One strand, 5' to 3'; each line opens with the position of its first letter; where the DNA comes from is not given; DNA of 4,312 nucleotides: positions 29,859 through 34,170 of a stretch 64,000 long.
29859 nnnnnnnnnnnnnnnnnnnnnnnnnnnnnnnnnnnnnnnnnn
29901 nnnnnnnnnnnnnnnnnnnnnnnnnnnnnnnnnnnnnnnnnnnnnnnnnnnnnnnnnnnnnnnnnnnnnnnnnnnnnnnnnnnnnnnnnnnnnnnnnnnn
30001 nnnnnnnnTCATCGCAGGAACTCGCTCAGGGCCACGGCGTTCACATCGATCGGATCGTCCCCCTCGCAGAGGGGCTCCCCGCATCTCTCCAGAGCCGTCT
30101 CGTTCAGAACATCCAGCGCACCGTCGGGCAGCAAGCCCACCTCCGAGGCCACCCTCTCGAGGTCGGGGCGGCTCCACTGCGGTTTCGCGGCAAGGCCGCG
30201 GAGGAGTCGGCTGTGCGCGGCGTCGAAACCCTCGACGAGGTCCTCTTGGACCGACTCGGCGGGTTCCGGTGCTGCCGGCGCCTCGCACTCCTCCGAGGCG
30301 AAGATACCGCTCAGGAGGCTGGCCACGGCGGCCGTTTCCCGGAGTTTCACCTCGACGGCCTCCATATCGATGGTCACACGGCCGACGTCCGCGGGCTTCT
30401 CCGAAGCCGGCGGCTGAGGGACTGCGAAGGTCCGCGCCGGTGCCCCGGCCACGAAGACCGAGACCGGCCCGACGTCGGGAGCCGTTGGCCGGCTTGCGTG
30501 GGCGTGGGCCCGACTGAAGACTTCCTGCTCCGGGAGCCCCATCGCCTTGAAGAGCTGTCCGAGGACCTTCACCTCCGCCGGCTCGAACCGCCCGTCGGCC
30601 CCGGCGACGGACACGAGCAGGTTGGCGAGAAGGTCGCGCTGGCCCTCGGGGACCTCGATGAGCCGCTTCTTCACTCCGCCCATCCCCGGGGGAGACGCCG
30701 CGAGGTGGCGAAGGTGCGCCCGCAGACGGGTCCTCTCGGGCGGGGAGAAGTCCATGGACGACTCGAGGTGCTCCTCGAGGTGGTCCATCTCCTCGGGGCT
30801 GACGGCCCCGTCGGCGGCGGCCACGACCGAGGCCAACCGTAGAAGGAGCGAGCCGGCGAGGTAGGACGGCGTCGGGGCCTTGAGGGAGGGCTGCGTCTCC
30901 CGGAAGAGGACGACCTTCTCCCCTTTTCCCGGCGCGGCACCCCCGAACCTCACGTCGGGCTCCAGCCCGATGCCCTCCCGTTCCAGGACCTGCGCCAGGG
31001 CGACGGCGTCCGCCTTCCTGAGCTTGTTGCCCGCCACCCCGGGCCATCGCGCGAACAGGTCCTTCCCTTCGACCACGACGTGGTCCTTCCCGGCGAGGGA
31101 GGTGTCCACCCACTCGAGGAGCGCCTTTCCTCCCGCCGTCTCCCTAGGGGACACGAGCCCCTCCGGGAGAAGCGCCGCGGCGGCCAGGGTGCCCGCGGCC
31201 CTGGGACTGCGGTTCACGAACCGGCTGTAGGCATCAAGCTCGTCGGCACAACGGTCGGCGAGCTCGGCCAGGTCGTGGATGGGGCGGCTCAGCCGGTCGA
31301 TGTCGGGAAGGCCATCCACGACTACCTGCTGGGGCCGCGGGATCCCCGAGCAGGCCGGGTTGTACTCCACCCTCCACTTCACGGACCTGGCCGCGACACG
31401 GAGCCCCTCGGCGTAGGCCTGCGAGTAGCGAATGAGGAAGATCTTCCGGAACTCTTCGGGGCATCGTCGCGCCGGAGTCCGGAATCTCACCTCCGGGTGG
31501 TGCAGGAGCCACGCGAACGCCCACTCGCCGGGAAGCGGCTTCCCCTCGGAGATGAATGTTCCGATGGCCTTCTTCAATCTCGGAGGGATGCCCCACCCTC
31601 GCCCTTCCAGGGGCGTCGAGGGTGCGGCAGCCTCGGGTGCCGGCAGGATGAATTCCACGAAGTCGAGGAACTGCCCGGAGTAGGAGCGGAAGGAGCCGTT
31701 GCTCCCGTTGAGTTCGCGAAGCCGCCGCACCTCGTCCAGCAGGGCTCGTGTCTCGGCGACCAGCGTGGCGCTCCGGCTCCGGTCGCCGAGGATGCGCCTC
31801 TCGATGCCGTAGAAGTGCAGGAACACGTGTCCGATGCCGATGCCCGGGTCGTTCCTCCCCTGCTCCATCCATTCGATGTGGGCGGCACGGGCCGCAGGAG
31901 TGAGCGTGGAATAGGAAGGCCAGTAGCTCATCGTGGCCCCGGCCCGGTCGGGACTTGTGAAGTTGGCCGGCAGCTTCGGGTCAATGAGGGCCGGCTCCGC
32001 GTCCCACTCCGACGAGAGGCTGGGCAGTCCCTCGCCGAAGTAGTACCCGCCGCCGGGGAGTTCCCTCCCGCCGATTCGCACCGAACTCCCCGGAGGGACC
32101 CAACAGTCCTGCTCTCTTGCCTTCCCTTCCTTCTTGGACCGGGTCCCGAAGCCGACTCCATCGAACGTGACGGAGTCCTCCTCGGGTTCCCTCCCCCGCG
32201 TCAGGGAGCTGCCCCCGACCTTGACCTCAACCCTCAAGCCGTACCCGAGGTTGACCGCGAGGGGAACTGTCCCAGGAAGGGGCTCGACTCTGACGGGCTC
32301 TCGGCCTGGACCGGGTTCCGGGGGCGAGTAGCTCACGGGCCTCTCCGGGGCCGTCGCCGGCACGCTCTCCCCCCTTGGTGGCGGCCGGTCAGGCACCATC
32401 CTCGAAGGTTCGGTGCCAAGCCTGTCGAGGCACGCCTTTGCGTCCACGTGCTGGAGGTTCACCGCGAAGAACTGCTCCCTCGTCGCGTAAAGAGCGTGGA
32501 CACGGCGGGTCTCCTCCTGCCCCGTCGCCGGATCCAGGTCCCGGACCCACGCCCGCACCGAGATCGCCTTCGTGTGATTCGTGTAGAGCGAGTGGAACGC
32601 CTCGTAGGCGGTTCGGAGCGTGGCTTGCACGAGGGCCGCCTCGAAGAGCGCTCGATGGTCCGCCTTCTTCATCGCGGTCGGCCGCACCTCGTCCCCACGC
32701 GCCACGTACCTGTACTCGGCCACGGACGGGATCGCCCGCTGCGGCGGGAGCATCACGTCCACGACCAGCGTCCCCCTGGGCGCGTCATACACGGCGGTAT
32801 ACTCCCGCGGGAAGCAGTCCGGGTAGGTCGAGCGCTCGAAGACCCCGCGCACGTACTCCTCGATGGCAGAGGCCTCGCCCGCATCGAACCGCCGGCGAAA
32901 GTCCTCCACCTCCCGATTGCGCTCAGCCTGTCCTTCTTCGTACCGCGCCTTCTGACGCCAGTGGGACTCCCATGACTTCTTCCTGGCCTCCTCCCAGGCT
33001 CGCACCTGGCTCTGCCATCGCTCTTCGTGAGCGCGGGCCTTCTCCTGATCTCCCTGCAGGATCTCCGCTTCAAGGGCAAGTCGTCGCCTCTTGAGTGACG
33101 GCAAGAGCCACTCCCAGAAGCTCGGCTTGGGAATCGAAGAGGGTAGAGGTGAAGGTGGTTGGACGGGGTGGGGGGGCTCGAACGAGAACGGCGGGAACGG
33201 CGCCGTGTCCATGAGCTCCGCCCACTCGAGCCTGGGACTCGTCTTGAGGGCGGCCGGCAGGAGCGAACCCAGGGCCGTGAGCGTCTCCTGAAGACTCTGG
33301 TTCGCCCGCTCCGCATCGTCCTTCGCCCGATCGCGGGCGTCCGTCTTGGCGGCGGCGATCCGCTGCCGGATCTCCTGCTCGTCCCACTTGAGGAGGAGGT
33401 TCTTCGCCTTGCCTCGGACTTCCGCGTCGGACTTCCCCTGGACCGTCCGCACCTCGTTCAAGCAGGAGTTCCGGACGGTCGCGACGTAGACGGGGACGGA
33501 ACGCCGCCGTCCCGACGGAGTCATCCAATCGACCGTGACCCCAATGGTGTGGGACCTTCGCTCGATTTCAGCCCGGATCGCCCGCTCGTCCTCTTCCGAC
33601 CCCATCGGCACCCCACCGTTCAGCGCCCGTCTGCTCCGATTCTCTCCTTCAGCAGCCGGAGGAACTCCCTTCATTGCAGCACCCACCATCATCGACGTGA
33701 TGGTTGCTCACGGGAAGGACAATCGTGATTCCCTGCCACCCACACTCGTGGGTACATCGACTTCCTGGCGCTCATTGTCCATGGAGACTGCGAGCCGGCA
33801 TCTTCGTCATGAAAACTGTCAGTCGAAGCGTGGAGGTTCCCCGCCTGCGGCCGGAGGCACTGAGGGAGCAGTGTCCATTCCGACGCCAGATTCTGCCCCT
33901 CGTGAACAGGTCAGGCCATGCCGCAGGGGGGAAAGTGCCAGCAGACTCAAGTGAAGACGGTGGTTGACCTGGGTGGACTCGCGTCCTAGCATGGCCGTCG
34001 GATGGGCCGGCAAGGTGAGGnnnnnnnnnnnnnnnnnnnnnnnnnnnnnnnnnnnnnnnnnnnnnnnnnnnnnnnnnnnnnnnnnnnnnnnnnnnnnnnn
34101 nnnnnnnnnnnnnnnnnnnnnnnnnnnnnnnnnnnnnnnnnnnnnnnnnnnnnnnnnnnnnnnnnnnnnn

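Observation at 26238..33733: A ~62-bp cis-element is conserved upstream of two unrelated minus-strand genes (the lipoprotein at 26188 and the Shango TerB gene at 33605)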

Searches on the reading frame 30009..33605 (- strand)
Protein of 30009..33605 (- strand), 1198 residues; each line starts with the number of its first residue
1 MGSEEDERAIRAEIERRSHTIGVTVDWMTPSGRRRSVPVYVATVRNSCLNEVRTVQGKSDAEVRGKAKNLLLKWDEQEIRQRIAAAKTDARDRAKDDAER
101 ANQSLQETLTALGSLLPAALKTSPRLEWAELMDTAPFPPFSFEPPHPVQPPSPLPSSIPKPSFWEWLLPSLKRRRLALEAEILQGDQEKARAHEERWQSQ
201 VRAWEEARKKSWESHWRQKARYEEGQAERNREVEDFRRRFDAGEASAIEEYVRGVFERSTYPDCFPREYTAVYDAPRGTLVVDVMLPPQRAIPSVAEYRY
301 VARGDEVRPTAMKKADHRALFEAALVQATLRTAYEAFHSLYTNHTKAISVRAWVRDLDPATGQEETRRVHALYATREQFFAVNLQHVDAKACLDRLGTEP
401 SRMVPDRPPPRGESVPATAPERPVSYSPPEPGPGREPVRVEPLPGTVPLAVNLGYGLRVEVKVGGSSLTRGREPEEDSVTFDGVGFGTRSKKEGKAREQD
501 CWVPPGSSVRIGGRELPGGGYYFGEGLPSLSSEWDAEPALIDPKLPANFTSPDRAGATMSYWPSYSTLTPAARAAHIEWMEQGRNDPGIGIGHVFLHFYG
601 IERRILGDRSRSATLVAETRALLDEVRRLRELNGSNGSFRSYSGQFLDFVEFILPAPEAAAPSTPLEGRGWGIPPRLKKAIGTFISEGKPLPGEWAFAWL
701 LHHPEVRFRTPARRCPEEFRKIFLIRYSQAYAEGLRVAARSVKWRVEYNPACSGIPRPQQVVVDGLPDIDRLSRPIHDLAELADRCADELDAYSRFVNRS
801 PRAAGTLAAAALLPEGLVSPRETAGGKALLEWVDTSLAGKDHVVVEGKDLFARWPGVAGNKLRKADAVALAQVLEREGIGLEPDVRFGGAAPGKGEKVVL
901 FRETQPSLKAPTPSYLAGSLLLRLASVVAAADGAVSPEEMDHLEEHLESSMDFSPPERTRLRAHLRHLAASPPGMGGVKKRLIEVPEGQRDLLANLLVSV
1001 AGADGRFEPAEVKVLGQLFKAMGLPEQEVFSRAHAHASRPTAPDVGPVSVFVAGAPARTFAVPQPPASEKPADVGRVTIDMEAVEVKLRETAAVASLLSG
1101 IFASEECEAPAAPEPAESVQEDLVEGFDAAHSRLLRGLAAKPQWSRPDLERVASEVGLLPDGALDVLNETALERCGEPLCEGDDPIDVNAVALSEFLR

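Call 9: search_protein_families(library=pfam, proteins=[window:30009-33605:-])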
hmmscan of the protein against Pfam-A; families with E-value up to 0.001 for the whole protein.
window:30009-33605:- (1198 aa): 3 families
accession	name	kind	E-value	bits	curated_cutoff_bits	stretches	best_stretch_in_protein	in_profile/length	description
PF13208.11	TerB_N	-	1.8e-46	158.9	25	1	504-712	1-207/207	TerB N-terminal domain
PF15615.11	TerB_C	-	2.2e-20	73.8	26.3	1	1071-1190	11-141/148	TerB-C domain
PF05099.18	TerB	-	9.6e-12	45.7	24.4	1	924-1029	7-113/118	Tellurite resistance protein TerB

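Call 10: search_protein_families(library=padloc, proteins=[window:30009-33605:-])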
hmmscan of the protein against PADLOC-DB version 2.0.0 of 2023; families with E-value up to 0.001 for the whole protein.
window:30009-33605:- (1198 aa): 2 families
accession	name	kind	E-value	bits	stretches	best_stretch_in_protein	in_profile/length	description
PDLC03958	SngA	-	3.5e-84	282.3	1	492-1195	30-522/528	-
PDLC03663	mREase_IV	-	1.3e-22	78.2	1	97-397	70-367/544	Type IV methyl-directed restriction enzyme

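Call 16: list_cluster_members(proteins=[P0001, window:30009-33605:-, window:2924-3832:+])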
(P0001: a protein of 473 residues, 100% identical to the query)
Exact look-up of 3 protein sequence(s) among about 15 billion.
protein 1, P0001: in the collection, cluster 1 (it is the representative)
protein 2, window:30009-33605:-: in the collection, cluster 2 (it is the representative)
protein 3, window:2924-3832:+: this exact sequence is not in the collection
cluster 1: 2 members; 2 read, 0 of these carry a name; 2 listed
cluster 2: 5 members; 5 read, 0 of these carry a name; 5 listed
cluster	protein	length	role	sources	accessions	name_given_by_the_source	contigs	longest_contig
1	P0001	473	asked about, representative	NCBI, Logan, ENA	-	-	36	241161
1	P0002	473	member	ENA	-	-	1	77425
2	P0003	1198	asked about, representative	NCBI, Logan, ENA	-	-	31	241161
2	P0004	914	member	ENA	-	-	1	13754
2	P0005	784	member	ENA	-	-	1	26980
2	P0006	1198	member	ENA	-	-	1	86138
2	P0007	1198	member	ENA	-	-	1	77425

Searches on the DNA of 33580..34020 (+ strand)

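Call 24: search_dna_similar(query=window:33640-33760:+, collection=plasmids, mode=distant, max_evalue=0.01)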
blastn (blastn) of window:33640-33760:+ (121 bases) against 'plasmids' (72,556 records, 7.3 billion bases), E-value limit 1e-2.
No match.

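Call 25: search_dna_similar(query=window:33640-33760:+, collection=phages, mode=distant, max_evalue=0.01)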
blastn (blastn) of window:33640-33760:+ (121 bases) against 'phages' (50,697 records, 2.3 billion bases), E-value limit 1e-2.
No match.
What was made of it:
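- Tried and rejected: blastn against plasmids and phages gave nothing (calls 24, 25).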

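Call 68: search_rna_families(source=window, start=33580, end=34020, threshold=evalue, max_evalue=5)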
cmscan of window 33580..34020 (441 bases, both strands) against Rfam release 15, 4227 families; matches with E-value up to 5: 2.
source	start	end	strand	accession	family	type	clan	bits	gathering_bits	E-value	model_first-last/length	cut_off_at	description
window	33809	33935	-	RF02132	HOXB13-AS1_1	Gene; lncRNA;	-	17.8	60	0.16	1-136/136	no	HOXB13 antisense RNA 1 conserved region 1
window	33671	33698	+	RF01519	CC0196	Gene; sRNA;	-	13.5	35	1.7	1-58/58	no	Caulobacter sRNA CC0196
